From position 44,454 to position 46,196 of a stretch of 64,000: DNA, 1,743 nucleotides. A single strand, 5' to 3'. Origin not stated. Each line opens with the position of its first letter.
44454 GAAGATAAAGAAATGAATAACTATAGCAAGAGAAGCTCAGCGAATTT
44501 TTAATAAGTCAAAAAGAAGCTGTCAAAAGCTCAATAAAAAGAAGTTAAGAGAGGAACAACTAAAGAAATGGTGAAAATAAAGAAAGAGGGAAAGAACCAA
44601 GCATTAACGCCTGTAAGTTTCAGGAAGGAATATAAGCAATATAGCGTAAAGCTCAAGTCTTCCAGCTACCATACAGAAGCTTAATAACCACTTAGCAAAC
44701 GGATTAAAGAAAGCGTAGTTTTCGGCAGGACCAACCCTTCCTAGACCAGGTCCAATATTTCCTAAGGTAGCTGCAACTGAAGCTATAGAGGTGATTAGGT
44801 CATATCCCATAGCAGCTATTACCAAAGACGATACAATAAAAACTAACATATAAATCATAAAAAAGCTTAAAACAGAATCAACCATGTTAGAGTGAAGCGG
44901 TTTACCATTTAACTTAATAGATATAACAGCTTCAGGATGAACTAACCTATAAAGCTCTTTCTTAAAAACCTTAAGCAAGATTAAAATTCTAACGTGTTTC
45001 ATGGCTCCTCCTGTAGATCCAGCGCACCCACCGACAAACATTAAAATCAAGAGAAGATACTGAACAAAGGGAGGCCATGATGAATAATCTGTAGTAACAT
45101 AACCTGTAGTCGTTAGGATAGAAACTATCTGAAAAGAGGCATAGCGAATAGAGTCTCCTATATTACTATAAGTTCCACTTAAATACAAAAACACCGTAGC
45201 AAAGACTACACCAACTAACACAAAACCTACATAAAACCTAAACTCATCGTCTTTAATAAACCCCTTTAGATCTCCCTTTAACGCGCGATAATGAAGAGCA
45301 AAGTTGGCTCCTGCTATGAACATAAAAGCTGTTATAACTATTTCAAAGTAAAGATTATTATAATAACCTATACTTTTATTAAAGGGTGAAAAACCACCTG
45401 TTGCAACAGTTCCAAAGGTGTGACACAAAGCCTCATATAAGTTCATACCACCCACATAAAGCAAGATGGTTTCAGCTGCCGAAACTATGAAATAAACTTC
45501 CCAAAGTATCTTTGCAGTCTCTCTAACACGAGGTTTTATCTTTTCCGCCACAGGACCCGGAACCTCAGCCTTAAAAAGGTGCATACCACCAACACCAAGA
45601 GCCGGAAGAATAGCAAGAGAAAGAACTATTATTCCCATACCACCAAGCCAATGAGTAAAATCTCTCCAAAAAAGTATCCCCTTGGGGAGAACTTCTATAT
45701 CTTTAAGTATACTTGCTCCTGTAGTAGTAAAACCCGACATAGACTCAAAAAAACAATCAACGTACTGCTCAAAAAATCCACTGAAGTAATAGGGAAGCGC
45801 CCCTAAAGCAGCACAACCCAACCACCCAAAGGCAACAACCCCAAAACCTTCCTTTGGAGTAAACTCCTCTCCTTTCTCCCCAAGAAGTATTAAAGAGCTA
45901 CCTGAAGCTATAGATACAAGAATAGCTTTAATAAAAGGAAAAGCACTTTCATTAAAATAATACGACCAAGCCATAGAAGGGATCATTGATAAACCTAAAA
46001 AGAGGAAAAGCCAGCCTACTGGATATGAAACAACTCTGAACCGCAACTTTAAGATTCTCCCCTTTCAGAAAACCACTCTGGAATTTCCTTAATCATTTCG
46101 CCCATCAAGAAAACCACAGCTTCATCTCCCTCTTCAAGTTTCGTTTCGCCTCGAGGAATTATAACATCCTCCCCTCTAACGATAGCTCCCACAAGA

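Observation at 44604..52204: c-di-AMP synthase operon fused to its own target: TPR-cdaA-cdaR-glmM-trkA-trkH with 0-11 nt junctions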

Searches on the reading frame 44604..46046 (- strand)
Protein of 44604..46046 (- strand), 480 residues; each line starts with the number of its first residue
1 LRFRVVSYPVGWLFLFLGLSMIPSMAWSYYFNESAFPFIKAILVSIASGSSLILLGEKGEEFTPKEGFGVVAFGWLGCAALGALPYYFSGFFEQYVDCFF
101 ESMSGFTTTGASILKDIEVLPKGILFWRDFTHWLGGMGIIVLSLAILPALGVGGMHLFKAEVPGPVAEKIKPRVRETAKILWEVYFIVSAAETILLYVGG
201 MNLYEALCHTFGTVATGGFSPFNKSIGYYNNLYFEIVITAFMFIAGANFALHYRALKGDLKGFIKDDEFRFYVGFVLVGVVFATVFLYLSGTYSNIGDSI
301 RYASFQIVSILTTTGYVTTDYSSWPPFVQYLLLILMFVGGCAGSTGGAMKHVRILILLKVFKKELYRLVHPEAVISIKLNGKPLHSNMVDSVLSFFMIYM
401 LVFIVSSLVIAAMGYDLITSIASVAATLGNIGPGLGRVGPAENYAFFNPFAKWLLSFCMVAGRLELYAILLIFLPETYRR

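Call 3: search_protein_families(library=pfam, proteins=[window:44604-46046:-])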
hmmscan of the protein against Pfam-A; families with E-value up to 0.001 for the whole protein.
window:44604-46046:- (480 aa): 1 family
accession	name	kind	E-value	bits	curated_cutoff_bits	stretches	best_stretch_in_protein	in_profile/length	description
PF02386.22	TrkH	-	7.6e-77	259.3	27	1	38-474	5-491/502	Cation transport protein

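Call 4: search_protein_families(library=ncbifam, proteins=[window:44604-46046:-])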
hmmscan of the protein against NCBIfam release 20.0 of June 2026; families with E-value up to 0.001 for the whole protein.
window:44604-46046:- (480 aa): 2 families
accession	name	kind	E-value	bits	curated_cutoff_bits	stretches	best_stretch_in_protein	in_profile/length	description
NF008020.0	PRK10750.1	equivalog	1.4e-126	423.4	866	1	1-479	1-482/483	Trk system potassium transporter TrkH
TIGR00933.1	2a38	subfamily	2.2e-101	339.8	331.15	1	81-463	1-391/391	TrkH family potassium uptake protein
